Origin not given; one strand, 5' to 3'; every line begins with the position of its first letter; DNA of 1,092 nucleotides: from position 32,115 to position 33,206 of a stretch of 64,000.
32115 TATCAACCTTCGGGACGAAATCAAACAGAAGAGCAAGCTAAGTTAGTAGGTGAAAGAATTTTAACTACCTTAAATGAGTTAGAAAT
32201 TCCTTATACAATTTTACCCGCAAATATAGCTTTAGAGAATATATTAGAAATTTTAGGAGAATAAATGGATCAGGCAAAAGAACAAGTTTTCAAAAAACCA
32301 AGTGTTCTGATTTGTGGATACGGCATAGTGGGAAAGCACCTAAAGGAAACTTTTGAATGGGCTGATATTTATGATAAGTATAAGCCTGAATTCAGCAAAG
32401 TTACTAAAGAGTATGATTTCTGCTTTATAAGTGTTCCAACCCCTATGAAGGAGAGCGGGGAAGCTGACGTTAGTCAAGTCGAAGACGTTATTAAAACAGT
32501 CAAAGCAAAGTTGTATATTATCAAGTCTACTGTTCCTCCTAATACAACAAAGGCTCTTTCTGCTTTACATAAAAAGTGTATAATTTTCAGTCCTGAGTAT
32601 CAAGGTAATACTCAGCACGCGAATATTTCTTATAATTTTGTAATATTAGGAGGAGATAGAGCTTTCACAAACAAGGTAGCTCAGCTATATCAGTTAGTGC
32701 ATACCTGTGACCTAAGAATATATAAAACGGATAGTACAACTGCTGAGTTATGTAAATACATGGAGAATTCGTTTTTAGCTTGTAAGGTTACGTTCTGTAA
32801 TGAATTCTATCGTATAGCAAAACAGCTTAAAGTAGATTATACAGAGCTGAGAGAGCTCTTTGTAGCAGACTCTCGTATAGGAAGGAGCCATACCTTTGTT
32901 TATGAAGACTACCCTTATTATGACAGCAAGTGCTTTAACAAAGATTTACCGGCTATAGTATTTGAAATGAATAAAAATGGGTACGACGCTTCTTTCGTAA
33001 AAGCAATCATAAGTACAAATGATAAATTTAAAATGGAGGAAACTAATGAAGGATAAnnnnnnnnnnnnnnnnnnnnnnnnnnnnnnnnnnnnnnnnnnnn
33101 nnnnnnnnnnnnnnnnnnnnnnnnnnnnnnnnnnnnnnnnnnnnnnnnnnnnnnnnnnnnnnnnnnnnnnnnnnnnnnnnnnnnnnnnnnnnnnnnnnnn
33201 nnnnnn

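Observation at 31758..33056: Coupled P-loop kinase plus truncated UDP-sugar-dehydrogenase-family enzyme upstream of SHMT: possible nucleotide or DNA modification module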

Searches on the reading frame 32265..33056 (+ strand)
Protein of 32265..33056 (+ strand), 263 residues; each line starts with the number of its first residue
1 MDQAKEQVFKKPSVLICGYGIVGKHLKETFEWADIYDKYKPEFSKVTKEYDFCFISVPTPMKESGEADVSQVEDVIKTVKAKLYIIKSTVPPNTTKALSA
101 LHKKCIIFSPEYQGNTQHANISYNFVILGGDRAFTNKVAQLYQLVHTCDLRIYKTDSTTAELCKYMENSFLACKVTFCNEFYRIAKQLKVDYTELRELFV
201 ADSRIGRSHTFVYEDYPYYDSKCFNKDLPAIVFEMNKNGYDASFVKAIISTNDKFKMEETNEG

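Call 3: search_protein_families(library=pfam, proteins=[window:32265-33056:+], max_evalue=0.01)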
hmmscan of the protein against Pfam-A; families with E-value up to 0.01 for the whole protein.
window:32265-33056:+ (263 aa): 3 families
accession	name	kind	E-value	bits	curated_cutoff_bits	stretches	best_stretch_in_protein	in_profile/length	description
PF00984.24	UDPG_MGDP_dh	-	2.8e-19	69.5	25.4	1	159-253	2-93/94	UDP-glucose/GDP-mannose dehydrogenase family, central domain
PF03721.20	UDPG_MGDP_dh_N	-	2.4e-10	40.7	27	1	41-103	68-137/187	UDP-glucose/GDP-mannose dehydrogenase family, NAD binding domain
PF15191.11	Synaptonemal_3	-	0.0091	16.3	27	0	147-179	43-75/92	Synaptonemal complex central element protein 3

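Call 4: search_protein_families(library=phrogs, proteins=[window:32265-33056:+], max_evalue=0.001)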
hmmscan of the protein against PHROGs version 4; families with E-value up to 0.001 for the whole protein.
window:32265-33056:+ (263 aa): 1 family
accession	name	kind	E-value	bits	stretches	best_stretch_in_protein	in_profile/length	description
phrog_9148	-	other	3e-32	113.1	1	44-256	71-295/382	UDP-glucose dehydrogenase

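Call 6: search_dna_similar(query=window:32265-33056:+, collection=phages, mode=protein, max_rows=40)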
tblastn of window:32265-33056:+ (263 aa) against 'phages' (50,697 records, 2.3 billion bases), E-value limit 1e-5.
Records with a match: 89; places in all: 90; records where one place covers at least 80% of the query: 79.
Best place of each record, by identity: <60% 89.
By first word of the organism name: Microbacterium 56; Campylobacter 15; Bacteriophage 3; Salmonella 3; Bacillus 2; Pseudomonas 2; Vibrio 2; Aphanizomenon 2; Mycobacterium 1; Phage 1; and 2 more.
By host as written in the record: Microbacterium foliorum NRRL B-24224 27; Microbacterium paraoxydans NWU1 14; - 10; Microbacterium foliorum NRRL B-24224 SEA 7; Campylobacter jejuni 5; Campylobacter sp. 4; Microbacterium sp. 3; Microbacterium foliorum NRRL B-2424 SEA 2; and 13 more.
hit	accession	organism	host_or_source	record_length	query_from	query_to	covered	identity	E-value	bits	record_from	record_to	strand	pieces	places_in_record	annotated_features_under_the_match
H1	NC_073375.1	Microbacterium phage Jayden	Microbacterium paraoxydans NWU1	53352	14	252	91%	29.9%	5e-16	83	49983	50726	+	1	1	85: UDP-glucose dehydrogenase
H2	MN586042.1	Microbacterium phage Jayden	Microbacterium paraoxydans NWU1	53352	14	252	91%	29.9%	5e-16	83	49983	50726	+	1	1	85: UDP-glucose dehydrogenase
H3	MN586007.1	Microbacterium phage Smarties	Microbacterium paraoxydans NWU1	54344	14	252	91%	29.8%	9e-16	82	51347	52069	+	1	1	94: UDP-glucose dehydrogenase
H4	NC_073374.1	Microbacterium phage Ariadne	Microbacterium paraoxydans NWU1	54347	14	252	91%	29.8%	9e-16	82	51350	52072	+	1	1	94: UDP-glucose dehydrogenase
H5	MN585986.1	Microbacterium phage Ariadne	Microbacterium paraoxydans NWU1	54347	14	252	91%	29.8%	9e-16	82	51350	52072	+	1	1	94: UDP-glucose dehydrogenase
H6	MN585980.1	Microbacterium phage Gina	Microbacterium paraoxydans NWU1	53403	14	252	91%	29.5%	5e-15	80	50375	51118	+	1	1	90: UDP-glucose dehydrogenase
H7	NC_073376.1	Microbacterium phage Teamocil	Microbacterium paraoxydans NWU1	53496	14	252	91%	29.5%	5e-15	80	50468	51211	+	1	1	90: UDP-glucose dehydrogenase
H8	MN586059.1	Microbacterium phage Teamocil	Microbacterium paraoxydans NWU1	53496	14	252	91%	29.5%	5e-15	80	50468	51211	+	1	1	90: UDP-glucose dehydrogenase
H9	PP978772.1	Microbacterium phage Jollipop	Microbacterium foliorum NRRL B-24224 SEA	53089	2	252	95%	27.9%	3e-16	84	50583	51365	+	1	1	86: UDP-glucose dehydrogenase | 85: glycosyltransferase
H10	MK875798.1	Microbacterium phage Piperis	Microbacterium foliorum NRRL B-24224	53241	2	252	95%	27.9%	5e-16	83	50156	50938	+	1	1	86: UDP-glucose dehydrogenase | 85: glycosyltransferase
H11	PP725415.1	Microbacterium phage Ganandorf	Microbacterium sp.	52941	2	252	95%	27.9%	9e-16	82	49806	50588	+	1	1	83: UDP-glucose dehydrogenase | 82: glycosyltransferase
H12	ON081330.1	Microbacterium phage Savannah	Microbacterium foliorum NRRL B-24224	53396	2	252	95%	27.7%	2e-16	84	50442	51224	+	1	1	84: UDP-glucose dehydrogenase | 83: glycosyltransferase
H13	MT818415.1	Microbacterium phage Scumberland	Microbacterium foliorum NRRL B-24224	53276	2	252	95%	27.7%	5e-16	83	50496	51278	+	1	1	87: UDP-glucose dehydrogenase | 86: glycosyltransferase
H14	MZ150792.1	Microbacterium phage Selwyn23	Microbacterium foliorum NRRL B-24224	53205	2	252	95%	27.7%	5e-16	83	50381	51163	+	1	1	86: UDP-glucose dehydrogenase | 85: glycosyltransferase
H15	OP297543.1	Microbacterium phage Cranjis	Microbacterium foliorum NRRL B-24224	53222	2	252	95%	27.7%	5e-16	83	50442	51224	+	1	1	86: UDP-glucose dehydrogenase | 85: glycosyltransferase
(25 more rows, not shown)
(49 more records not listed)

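Call 12: find_homologous_proteins(query=window:32265-33056:+, max_evalue=0.001)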
Query window:32265-33056:+ (263 aa): 1666 proteins with E <= 0.001 among 1805 candidates; the best 120 are listed.
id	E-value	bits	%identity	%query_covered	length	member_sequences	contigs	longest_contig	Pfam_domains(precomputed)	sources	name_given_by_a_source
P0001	4.0e-175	598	100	100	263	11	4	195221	PF00984.25,PF03721.21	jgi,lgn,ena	-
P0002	2.6e-133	461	80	97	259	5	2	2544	PF00984.25,PF03721.21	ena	-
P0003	3.8e-124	431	72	97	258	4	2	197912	PF00984.25,PF03721.21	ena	-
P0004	5.9e-124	430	74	97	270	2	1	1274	PF00984.25,PF03721.21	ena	-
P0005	5.3e-123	427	72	97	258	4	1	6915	PF00984.25,PF03721.21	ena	-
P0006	1.2e-113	397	68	96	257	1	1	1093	PF00984.25,PF03721.21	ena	-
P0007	3.9e-104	366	61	100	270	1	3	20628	PF00984.25,PF03721.21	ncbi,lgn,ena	-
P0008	4.3e-102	359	62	97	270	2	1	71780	PF00984.25,PF03721.21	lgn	-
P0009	2.0e-101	357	63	96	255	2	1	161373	PF00984.25,PF03721.21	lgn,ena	-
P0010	1.6e-99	350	65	95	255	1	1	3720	PF00984.25,PF03721.21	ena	-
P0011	2.0e-99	350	63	97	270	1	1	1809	PF00984.25,PF03721.21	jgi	-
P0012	4.0e-99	349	62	95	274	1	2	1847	PF00984.25,PF03721.21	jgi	-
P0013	1.5e-98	347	62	98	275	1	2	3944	PF00984.25,PF03721.21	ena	-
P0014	2.5e-98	347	64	95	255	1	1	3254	PF00984.25,PF03721.21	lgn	-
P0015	2.9e-98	346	63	95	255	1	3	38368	PF00984.25,PF03721.21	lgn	-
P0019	4.3e-97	342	61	97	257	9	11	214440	PF00984.25,PF03721.21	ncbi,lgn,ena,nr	ncbi:MAG: hypothetical protein IJ880_00240 [Bacilli bacterium]|nr:hypothetical protein [Bacilli bact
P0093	6.2e-70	253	50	95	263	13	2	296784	PF00984.25,PF03721.21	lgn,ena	-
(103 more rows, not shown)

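Call 13: search_solved_structures(query=window:32265-33056:+, max_evalue=0.01, show_alignments=2)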
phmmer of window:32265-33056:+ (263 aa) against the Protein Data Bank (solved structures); distinct sequences matched with E-value up to 0.01: 29.
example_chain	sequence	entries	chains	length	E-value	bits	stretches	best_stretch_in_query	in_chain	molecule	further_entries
3gg2_A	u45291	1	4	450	7.4e-18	68.1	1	41-256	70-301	Sugar dehydrogenase, UDP-glucose/GDP-mannose dehydrogenase family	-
3vtf_A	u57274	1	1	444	1e-14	57.8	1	49-253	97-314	UDP-glucose 6-dehydrogenase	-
7kws_A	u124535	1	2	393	1.2e-14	57.5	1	50-255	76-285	UDP-glucose 6-dehydrogenase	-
4a7p_A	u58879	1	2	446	2.2e-13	53.4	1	42-256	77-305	UDP-GLUCOSE DEHYDROGENASE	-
2y0d_A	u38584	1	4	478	9.3e-12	48.1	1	48-253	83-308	UDP-GLUCOSE DEHYDROGENASE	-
2y0e_A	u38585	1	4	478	9.3e-12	48.1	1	48-253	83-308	UDP-GLUCOSE DEHYDROGENASE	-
2y0c_A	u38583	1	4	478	9.3e-12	48.1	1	48-253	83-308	UDP-GLUCOSE DEHYDROGENASE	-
1mfz_A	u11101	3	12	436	5.1e-11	45.6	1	42-246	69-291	GDP-mannose 6-dehydrogenase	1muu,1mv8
3phl_A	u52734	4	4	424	6e-11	45.4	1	48-249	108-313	UDP-glucose 6-dehydrogenase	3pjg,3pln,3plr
3pid_A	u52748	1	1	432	6.3e-11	45.3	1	48-249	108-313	UDP-glucose 6-dehydrogenase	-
4r16_A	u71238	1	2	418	3.2e-10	43.1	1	52-204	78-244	418aa long hypothetical UDP-N-acetyl-D-mannosaminuronic acid dehydrogenase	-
2o3j_A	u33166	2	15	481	1.8e-07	34.1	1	42-234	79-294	UDP-glucose 6-dehydrogenase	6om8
1dli_A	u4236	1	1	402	3.2e-06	29.9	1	47-254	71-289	UDP-GLUCOSE DEHYDROGENASE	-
1dlj_A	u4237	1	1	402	3.3e-05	26.6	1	47-254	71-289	UDP-GLUCOSE DEHYDROGENASE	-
5w4x_A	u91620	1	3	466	6.9e-05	25.6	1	44-234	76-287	UDP-glucose 6-dehydrogenase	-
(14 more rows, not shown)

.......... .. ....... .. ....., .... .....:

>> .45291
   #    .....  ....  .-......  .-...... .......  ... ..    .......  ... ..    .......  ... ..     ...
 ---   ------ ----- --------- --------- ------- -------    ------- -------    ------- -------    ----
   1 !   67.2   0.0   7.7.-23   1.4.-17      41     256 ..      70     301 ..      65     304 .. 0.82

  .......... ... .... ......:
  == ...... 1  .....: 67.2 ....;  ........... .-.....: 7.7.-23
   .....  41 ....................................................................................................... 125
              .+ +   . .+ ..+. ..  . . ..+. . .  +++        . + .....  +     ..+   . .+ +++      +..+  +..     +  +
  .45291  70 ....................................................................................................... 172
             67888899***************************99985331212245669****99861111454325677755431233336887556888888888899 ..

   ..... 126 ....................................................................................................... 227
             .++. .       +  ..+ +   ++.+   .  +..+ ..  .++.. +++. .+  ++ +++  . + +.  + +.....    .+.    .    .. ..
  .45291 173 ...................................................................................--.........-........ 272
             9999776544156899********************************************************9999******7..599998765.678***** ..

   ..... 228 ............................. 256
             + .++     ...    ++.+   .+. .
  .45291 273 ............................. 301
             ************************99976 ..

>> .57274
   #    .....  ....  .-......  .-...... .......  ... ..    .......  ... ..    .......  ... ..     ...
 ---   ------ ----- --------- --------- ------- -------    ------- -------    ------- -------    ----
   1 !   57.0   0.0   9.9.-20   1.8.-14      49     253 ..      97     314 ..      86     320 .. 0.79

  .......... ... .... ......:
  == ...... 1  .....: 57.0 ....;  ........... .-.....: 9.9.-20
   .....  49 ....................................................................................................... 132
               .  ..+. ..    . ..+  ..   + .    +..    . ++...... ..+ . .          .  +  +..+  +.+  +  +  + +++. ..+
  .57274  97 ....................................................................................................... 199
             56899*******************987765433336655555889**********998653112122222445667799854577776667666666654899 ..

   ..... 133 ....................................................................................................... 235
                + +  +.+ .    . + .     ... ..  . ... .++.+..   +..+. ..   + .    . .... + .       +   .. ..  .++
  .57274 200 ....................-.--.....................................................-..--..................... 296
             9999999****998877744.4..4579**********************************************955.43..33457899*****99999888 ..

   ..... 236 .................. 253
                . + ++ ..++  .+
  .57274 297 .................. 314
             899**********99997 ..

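Call 15: find_encoding_contigs(protein=P0003, flank=6000, max_places=2)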
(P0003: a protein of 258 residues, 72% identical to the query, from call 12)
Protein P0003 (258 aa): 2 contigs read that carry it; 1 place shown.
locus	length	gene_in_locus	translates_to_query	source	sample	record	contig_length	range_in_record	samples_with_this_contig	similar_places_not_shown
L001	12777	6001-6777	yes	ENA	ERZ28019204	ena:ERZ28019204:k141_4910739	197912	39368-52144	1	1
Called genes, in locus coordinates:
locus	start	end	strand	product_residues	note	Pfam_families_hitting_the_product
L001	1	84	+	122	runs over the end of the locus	-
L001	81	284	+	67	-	-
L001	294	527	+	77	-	-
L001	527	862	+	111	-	-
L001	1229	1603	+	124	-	PF22751:DUF488-N3a, PF04343:DUF488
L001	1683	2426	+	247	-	PF16203:ERCC3_RAD25_C (weak), PF00271:Helicase_C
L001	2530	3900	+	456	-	PF01541:GIY-YIG, PF22083:I-HmuI_NUMOD-like (faint)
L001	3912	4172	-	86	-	-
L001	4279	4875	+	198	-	PF25188:Tad6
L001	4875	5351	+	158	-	-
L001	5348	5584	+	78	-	-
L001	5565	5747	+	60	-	-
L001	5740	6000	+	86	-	-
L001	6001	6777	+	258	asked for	PF03721:UDPG_MGDP_dh_N, PF00984:UDPG_MGDP_dh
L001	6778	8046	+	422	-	PF00464:SHMT, PF00155:Aminotran_1_2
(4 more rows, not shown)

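Call 16: find_encoding_contigs(protein=P0019, flank=6000, max_places=2)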
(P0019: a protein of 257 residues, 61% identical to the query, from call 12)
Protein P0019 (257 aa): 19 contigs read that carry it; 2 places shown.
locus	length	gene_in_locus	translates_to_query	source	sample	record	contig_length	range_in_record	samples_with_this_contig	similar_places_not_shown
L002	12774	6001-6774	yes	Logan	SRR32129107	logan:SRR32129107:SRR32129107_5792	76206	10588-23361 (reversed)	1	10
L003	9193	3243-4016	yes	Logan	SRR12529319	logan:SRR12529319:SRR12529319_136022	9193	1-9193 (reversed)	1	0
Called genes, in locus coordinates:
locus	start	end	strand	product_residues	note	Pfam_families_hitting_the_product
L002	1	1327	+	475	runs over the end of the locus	-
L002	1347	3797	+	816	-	-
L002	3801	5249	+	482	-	-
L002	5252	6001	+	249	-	PF00535:Glycos_transf_2, PF10111:Glyco_tranf_2_2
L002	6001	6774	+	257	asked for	PF03721:UDPG_MGDP_dh_N, PF00984:UDPG_MGDP_dh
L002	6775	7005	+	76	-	-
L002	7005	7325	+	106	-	-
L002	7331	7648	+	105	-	-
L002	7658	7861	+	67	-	-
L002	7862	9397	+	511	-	PF08291:Peptidase_M15_3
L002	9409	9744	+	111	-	-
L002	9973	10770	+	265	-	-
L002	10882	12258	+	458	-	-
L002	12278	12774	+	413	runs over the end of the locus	-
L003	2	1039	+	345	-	?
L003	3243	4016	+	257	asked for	PF03721:UDPG_MGDP_dh_N, PF00984:UDPG_MGDP_dh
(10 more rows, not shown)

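Call 17: find_encoding_contigs(protein=P0093, flank=6000, max_places=2)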
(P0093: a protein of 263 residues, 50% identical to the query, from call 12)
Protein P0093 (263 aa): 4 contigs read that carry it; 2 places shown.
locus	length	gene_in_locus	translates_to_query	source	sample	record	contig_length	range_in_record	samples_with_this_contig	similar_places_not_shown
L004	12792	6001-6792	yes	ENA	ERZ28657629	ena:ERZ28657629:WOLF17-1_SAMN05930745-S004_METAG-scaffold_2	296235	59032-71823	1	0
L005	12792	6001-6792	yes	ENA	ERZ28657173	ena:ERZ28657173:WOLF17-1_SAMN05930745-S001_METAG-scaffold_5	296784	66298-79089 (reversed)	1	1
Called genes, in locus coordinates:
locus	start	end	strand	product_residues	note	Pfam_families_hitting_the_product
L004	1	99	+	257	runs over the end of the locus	-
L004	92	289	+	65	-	-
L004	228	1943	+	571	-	PF00990:GGDEF, PF00563:EAL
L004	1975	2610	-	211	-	-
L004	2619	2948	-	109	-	-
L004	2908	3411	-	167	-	-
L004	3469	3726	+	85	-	-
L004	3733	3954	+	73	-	-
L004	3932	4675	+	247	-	-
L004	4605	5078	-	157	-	-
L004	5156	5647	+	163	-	-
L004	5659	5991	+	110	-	-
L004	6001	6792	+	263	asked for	PF03721:UDPG_MGDP_dh_N, PF00984:UDPG_MGDP_dh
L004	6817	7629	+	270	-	-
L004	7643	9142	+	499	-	-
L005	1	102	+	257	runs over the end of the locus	-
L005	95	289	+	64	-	-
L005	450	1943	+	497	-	PF00990:GGDEF, PF00563:EAL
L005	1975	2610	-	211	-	-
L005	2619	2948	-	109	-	-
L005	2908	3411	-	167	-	-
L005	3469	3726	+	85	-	-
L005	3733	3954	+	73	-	-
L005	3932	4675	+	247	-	-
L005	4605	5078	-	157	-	-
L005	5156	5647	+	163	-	-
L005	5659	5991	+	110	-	-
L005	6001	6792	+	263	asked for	PF03721:UDPG_MGDP_dh_N, PF00984:UDPG_MGDP_dh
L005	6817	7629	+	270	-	-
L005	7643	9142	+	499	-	-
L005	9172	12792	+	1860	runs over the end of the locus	-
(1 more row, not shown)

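Call 18: search_dna_similar(query=window:32265-33056:+, collection=phages, mode=protein, max_rows=60, rows=spread, max_evalue=0.001)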
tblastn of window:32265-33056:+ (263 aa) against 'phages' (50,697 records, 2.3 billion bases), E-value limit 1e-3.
Records with a match: 92; places in all: 96; records where one place covers at least 80% of the query: 79.
Best place of each record, by identity: <60% 92.
By first word of the organism name: Microbacterium 56; Campylobacter 15; Bacteriophage 3; Salmonella 3; Bacillus 2; Pseudomonas 2; Vibrio 2; Aphanizomenon 2; Staphylococcus 2; Mycobacterium 1; and 4 more.
By host as written in the record: Microbacterium foliorum NRRL B-24224 27; Microbacterium paraoxydans NWU1 14; - 10; Microbacterium foliorum NRRL B-24224 SEA 7; Campylobacter jejuni 5; Campylobacter sp. 4; Microbacterium sp. 3; Microbacterium foliorum NRRL B-2424 SEA 2; and 15 more.
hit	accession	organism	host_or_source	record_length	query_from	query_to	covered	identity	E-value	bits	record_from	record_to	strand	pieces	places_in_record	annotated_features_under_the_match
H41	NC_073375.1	Microbacterium phage Jayden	Microbacterium paraoxydans NWU1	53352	14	252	91%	29.9%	5e-16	83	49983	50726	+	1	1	85: UDP-glucose dehydrogenase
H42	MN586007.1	Microbacterium phage Smarties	Microbacterium paraoxydans NWU1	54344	14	252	91%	29.8%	9e-16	82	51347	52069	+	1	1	94: UDP-glucose dehydrogenase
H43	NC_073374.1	Microbacterium phage Ariadne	Microbacterium paraoxydans NWU1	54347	14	252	91%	29.8%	9e-16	82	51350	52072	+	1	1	94: UDP-glucose dehydrogenase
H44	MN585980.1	Microbacterium phage Gina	Microbacterium paraoxydans NWU1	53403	14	252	91%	29.5%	5e-15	80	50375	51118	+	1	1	90: UDP-glucose dehydrogenase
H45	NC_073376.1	Microbacterium phage Teamocil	Microbacterium paraoxydans NWU1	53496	14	252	91%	29.5%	5e-15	80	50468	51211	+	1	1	90: UDP-glucose dehydrogenase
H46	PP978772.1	Microbacterium phage Jollipop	Microbacterium foliorum NRRL B-24224 SEA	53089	2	252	95%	27.9%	3e-16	84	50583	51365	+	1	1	86: UDP-glucose dehydrogenase | 85: glycosyltransferase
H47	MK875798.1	Microbacterium phage Piperis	Microbacterium foliorum NRRL B-24224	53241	2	252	95%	27.9%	5e-16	83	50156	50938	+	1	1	86: UDP-glucose dehydrogenase | 85: glycosyltransferase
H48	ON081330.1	Microbacterium phage Savannah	Microbacterium foliorum NRRL B-24224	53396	2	252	95%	27.7%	2e-16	84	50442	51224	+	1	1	84: UDP-glucose dehydrogenase | 83: glycosyltransferase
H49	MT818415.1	Microbacterium phage Scumberland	Microbacterium foliorum NRRL B-24224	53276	2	252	95%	27.7%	5e-16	83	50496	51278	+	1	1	87: UDP-glucose dehydrogenase | 86: glycosyltransferase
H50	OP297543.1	Microbacterium phage Cranjis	Microbacterium foliorum NRRL B-24224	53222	2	252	95%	27.7%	5e-16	83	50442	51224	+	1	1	86: UDP-glucose dehydrogenase | 85: glycosyltransferase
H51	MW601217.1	Microbacterium phage Pulchra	Microbacterium foliorum NRRL B-24224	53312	2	252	95%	27.7%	6e-16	83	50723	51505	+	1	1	87: UDP-glucose dehydrogenase | 86: glycosyltransferase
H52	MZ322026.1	Microbacterium phage Phrancesco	Microbacterium foliorum NRRL B-24224 SEA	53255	2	252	95%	27.4%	2e-15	81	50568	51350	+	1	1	86: UDP-glucose dehydrogenase | 85: glycosyltransferase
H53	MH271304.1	Microbacterium phage Metamorphoo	Microbacterium paraoxydans NWU1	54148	14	252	91%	28.7%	1e-16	85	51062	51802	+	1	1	86: UDP-glucose dehydrogenase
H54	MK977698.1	Microbacterium phage Busephilis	Microbacterium foliorum NRRL B-24224 SEA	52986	14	252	91%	28.5%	5e-16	83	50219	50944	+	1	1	84: UDP-glucose dehydrogenase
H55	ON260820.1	Microbacterium phage Ramiel05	Microbacterium foliorum NRRL B-24224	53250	14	252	91%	28.5%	7e-16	83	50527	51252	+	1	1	85: UDP-glucose dehydrogenase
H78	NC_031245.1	Bacillus phage SP-15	Bacillus subtilis W-23-S(r); Bacillus ...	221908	22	259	90%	26.2%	5e-13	74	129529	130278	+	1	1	UDP-glucose dehydrogenase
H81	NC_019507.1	Campylobacter phage CP21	Campylobacter sp.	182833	15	256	92%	24.5%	7e-7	56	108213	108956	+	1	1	CP21_147: UDP-glucose dehydrogenase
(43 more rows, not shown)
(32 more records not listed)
